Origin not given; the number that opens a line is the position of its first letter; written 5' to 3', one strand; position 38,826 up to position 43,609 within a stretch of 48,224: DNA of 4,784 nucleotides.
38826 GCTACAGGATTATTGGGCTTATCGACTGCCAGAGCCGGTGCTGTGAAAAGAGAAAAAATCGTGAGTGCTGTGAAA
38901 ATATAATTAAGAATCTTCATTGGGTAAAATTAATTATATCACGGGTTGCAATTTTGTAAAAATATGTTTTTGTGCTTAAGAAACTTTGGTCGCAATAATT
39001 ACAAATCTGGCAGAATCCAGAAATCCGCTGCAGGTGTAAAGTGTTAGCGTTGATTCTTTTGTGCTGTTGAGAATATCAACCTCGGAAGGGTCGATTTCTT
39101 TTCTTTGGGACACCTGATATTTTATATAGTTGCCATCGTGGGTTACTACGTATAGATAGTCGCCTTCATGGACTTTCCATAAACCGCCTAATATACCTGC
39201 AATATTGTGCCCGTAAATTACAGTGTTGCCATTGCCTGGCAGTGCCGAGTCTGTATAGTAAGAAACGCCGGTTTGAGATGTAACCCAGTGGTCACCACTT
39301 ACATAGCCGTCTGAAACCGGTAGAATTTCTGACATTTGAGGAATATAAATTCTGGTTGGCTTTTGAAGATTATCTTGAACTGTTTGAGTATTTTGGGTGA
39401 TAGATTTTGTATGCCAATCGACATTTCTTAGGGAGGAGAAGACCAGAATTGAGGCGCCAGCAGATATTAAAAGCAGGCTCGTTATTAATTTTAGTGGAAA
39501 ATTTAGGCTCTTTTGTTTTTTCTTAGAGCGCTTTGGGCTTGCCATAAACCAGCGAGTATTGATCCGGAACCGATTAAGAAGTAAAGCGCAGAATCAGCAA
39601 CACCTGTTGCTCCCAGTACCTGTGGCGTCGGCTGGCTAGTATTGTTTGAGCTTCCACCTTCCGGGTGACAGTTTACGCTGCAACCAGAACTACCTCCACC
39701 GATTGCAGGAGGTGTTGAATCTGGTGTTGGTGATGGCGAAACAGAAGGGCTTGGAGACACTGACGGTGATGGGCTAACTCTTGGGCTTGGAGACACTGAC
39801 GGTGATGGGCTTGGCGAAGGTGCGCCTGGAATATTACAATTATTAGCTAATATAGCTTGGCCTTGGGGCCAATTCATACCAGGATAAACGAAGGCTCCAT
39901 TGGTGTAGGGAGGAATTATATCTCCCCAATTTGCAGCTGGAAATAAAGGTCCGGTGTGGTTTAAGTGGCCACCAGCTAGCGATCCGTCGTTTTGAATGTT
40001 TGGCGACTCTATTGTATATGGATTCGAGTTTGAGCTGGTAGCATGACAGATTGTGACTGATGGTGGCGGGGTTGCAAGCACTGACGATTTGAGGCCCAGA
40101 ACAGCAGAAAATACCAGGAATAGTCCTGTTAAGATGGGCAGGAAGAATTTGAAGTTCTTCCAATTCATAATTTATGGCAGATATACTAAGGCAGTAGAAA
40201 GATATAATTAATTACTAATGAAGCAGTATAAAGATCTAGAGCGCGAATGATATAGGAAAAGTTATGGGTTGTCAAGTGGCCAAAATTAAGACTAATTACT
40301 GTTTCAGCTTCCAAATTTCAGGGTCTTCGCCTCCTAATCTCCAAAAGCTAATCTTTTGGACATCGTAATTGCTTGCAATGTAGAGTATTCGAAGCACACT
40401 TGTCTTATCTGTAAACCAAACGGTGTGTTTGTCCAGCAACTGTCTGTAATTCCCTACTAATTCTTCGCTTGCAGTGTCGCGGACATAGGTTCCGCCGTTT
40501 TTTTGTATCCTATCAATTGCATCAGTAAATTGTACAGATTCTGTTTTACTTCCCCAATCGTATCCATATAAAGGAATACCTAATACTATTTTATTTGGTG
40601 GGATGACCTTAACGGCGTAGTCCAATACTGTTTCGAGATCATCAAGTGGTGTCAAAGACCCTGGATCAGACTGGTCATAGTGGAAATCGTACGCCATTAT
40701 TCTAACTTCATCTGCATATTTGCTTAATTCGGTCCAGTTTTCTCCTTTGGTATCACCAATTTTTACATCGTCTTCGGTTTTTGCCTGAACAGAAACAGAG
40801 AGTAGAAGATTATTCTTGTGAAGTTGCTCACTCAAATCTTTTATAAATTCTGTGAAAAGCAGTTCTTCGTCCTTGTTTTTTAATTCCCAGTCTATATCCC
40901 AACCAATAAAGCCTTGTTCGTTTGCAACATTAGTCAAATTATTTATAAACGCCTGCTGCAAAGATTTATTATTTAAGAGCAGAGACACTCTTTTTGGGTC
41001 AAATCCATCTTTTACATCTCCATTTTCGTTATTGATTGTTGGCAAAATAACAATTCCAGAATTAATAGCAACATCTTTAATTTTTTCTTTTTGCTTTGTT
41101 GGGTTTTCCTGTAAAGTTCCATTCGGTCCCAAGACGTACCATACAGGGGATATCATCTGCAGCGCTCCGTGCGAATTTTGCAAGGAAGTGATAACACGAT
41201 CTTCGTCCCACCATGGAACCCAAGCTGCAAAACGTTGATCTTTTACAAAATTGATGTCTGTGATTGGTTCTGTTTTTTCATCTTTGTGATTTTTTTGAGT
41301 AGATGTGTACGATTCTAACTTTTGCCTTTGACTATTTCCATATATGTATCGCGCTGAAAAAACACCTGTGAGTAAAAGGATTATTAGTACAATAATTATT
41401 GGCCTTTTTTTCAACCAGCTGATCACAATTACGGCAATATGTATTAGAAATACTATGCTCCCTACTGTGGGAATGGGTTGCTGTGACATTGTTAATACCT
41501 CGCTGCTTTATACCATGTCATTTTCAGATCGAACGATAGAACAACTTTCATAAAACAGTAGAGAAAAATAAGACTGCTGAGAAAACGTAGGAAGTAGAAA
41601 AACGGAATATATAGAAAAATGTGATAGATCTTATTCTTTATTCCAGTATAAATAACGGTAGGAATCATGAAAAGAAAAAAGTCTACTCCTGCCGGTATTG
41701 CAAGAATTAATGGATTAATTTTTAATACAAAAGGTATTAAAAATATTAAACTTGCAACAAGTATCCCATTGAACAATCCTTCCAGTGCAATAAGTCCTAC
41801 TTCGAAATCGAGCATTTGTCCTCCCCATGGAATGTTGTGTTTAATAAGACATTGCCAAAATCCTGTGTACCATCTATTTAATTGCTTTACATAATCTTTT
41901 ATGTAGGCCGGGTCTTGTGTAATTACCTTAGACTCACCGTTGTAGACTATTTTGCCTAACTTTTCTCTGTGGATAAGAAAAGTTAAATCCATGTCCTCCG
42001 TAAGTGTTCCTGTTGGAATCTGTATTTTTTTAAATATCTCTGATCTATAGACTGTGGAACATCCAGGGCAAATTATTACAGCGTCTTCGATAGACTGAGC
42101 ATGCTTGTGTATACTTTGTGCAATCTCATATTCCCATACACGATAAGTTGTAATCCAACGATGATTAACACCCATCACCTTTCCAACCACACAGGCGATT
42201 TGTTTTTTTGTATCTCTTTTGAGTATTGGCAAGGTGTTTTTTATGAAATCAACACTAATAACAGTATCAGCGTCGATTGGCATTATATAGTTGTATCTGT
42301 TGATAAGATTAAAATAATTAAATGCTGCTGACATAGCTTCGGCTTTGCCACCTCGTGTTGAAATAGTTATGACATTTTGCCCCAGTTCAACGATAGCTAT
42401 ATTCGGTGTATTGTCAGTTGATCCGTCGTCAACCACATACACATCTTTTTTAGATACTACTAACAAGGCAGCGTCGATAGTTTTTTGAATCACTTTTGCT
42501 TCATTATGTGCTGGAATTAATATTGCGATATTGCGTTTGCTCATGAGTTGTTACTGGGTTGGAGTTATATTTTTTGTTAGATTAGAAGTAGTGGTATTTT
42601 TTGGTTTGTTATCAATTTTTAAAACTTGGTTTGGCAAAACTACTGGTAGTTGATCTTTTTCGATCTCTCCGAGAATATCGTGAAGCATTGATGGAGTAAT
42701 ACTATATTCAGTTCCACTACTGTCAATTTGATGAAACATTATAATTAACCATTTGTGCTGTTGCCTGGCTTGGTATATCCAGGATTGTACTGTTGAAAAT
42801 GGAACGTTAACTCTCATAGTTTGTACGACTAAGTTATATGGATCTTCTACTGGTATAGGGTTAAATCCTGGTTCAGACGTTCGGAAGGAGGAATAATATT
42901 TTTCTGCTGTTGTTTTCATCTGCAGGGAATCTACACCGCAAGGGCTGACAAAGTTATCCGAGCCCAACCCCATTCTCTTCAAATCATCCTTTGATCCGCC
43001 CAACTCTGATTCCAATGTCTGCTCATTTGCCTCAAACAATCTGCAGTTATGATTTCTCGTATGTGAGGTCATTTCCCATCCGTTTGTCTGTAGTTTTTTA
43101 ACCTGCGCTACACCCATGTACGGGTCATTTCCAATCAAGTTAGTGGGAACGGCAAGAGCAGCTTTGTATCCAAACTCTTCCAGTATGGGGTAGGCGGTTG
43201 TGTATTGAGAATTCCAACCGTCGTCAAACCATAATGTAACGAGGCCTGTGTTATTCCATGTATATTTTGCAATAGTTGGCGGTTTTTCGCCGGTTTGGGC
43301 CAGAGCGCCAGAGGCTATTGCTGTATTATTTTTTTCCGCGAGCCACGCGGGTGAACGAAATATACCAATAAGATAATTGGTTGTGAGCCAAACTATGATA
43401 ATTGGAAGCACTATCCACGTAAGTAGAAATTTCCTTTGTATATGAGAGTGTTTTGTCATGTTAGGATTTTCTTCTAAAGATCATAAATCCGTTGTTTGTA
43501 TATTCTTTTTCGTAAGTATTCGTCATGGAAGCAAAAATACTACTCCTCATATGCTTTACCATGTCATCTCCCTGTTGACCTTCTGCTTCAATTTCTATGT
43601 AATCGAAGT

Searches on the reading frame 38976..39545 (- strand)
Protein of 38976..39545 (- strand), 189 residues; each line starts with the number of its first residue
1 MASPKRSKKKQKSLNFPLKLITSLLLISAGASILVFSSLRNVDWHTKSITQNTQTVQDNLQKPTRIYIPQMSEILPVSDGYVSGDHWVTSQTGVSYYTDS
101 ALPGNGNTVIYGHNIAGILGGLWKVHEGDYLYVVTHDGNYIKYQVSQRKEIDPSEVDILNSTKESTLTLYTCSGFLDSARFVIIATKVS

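Call 56: search_protein_families(library=pfam, proteins=[window:38976-39545:-], max_evalue=0.0001)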
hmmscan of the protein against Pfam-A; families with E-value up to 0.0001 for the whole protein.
window:38976-39545:- (189 aa): 1 family
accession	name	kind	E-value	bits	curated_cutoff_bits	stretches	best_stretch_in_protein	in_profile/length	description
PF04203.18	Sortase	-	9.1e-21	74.3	26.6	1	66-187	1-124/125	Sortase domain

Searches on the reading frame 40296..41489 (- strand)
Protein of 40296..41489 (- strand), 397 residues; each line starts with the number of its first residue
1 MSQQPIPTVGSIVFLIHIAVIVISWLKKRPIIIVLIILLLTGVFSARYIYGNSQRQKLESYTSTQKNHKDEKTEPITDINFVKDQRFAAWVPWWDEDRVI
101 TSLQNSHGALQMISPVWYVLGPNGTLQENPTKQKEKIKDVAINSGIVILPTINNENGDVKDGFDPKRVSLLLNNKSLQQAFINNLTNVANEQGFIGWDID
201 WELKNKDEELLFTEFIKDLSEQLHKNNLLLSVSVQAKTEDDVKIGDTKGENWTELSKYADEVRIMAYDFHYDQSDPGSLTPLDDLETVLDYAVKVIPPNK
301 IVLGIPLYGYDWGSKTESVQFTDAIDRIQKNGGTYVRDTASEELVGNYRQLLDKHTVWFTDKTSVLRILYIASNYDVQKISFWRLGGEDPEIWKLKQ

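Call 56: search_protein_families(library=pfam, proteins=[window:40296-41489:-], max_evalue=0.0001)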
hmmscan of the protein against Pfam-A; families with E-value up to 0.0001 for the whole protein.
window:40296-41489:- (397 aa): 2 families
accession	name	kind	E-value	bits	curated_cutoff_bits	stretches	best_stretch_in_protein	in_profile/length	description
PF00704.34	Glyco_hydro_18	-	1.7e-26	94.1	29.6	1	132-386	49-315/317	Glycosyl hydrolases family 18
PF03644.19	Glyco_hydro_85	-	8e-05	22.7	22.2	0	140-227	46-133/302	Glycosyl hydrolase family 85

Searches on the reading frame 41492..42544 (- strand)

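Call 56: search_protein_families(library=pfam, proteins=[window:41492-42544:-], max_evalue=0.0001)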
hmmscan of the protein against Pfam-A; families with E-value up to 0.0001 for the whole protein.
window:41492-42544:- (350 aa): 5 families
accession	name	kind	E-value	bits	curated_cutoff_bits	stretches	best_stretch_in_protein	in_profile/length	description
PF00535.33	Glycos_transf_2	-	3.5e-19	69.8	23.3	1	8-174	2-167/168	Glycosyl transferase family 2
PF13641.12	Glyco_tranf_2_3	-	8.9e-18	65.6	27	1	6-228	3-230/230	Glycosyltransferase like family 2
PF13632.12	Glyco_trans_2_3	-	1.1e-13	51.9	27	1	86-285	1-189/198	Glycosyl transferase family group 2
PF03142.21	Chitin_synth_2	-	6e-10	38.8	27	1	82-170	200-288/527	Chitin synthase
PF13704.12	Glyco_tranf_2_4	-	7e-06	26.9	27.5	1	13-101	1-89/98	Glycosyl transferase family 2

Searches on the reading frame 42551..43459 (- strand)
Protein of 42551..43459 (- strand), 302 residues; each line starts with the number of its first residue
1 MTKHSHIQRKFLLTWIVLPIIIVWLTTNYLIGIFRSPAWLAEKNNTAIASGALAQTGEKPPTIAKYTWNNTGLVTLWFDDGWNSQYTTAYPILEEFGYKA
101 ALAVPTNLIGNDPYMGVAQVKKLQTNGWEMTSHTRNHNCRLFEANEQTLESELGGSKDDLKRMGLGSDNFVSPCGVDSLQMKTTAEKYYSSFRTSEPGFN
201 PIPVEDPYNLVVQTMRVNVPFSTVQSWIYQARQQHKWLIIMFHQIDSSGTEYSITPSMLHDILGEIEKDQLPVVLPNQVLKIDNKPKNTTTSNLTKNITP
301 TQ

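Call 56: search_protein_families(library=pfam, proteins=[window:42551-43459:-], max_evalue=0.0001)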
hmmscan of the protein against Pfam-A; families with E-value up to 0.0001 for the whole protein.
window:42551-43459:- (302 aa): 1 family
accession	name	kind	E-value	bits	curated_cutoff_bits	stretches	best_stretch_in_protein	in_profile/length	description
PF01522.26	Polysacc_deac_1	-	9.9e-12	45.3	23.1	1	72-164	7-94/124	Polysaccharide deacetylase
